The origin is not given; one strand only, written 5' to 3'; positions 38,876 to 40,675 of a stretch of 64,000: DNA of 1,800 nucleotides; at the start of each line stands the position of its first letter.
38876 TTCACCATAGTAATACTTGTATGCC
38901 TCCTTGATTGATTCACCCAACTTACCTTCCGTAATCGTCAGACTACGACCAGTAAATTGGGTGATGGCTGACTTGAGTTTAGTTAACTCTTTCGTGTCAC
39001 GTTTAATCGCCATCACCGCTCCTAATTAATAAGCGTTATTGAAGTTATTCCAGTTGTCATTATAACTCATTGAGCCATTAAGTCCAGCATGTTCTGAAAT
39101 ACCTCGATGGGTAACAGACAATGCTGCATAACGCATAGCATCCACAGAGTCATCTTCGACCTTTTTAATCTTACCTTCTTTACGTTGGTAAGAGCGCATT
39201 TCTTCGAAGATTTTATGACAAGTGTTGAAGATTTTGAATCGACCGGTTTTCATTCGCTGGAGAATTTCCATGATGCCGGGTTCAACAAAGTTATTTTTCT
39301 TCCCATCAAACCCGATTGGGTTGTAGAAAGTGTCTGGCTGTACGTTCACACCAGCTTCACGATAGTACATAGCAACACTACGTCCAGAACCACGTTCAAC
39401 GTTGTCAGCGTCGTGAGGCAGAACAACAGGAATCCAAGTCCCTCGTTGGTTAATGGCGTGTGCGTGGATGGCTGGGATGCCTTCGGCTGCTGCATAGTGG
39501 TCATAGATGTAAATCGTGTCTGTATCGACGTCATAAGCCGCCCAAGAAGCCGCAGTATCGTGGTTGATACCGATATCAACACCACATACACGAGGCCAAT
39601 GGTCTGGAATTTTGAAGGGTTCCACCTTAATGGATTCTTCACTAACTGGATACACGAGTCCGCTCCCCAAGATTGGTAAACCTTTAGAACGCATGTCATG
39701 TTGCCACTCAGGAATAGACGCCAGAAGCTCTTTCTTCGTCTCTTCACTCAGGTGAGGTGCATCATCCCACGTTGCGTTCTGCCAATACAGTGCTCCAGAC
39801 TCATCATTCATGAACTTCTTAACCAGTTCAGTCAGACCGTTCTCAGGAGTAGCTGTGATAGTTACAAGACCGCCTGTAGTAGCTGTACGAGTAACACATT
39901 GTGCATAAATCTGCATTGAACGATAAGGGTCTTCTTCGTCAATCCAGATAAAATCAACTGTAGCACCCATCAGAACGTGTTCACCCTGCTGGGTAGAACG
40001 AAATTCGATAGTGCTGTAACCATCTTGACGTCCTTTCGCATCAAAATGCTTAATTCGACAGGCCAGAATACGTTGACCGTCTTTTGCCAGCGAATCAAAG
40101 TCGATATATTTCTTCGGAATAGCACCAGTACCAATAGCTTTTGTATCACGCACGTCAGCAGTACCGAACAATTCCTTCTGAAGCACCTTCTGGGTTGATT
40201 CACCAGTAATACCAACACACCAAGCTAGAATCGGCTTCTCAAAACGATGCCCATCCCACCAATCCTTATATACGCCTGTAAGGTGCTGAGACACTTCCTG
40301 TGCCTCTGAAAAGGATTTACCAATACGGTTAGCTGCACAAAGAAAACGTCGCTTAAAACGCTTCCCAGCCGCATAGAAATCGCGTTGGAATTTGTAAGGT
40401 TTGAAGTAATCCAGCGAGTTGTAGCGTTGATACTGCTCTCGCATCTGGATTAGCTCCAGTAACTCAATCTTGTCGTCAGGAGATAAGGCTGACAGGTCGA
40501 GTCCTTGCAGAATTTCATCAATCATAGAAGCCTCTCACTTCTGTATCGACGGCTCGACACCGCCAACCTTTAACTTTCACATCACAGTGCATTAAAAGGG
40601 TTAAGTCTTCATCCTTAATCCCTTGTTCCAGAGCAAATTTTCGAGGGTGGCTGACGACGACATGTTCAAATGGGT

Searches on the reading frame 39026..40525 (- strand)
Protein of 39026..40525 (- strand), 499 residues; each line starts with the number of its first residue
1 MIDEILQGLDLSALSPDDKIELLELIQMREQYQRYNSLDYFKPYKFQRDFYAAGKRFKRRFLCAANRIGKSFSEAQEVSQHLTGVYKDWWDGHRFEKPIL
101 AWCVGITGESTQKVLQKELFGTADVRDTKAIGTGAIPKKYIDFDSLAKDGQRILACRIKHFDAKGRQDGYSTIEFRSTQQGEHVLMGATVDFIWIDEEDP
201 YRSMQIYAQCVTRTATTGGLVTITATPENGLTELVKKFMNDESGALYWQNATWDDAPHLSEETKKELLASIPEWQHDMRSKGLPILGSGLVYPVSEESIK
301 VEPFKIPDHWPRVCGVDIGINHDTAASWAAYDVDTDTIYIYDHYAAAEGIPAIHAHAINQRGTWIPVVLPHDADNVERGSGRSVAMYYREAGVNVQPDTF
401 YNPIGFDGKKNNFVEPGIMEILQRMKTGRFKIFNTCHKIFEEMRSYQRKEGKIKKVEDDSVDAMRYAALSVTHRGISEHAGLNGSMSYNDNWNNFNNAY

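Call 9: search_protein_families(library=phrogs, proteins=[window:39026-40525:-], max_evalue=0.001)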
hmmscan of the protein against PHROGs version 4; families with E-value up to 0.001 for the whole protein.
window:39026-40525:- (499 aa): 4 families
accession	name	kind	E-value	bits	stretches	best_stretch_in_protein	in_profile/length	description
phrog_31467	-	unknown function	6.3e-43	148.1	1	47-266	45-260/261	-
phrog_2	-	head and packaging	8.6e-40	138.2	1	40-474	263-595/807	terminase large subunit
phrog_5653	-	head and packaging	8.6e-26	91.9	1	287-472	6-181/199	terminase large subunit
phrog_30463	-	unknown function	9.9e-14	52.8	1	411-468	12-70/101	-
